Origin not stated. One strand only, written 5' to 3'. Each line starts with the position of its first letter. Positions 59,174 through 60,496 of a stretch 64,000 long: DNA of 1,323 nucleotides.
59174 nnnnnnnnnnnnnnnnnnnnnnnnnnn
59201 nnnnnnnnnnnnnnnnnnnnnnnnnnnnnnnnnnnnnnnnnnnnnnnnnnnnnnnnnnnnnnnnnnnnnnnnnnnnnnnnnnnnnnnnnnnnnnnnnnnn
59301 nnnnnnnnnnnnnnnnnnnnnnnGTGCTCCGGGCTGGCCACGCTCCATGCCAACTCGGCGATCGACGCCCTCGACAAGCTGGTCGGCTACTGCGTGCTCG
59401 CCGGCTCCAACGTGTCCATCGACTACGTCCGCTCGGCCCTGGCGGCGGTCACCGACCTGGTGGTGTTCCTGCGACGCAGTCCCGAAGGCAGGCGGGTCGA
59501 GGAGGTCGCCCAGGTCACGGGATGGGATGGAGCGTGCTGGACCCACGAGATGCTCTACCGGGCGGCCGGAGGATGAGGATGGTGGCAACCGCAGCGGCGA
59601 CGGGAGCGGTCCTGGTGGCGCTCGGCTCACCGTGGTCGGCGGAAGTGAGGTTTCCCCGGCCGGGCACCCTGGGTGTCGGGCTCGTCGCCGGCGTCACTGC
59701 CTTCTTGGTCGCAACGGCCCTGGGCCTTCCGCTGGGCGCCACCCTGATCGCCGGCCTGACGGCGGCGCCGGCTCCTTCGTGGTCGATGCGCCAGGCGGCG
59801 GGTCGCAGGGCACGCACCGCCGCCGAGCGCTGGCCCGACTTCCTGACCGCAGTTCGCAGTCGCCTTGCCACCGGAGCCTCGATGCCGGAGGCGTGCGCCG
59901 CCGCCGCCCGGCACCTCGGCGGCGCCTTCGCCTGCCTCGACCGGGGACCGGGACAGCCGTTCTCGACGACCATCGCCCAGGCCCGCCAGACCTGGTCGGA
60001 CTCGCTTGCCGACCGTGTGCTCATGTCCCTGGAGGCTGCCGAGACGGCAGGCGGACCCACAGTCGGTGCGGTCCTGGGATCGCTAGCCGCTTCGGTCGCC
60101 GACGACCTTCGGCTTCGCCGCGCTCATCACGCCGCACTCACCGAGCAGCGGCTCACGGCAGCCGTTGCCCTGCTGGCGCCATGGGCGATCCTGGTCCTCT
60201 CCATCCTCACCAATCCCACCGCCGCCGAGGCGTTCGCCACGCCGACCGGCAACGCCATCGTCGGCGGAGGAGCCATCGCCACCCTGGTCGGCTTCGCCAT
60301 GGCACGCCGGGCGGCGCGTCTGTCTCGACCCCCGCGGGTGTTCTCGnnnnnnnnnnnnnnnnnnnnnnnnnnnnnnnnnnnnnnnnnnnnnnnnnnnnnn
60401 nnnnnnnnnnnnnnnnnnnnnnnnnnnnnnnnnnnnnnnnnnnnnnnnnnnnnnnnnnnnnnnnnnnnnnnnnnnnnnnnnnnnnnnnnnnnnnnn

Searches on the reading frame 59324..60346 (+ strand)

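Call 66: search_protein_families(library=pfam, proteins=[window:59324-60346:+], max_evalue=0.001)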
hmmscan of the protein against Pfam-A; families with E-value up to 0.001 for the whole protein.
window:59324-60346:+ (341 aa): 1 family
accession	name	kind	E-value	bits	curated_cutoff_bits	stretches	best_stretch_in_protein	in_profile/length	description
PF00482.28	T2SSF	-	3.2e-05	24.3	25.2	1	210-292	45-122/125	Type II secretion system (T2SS), protein F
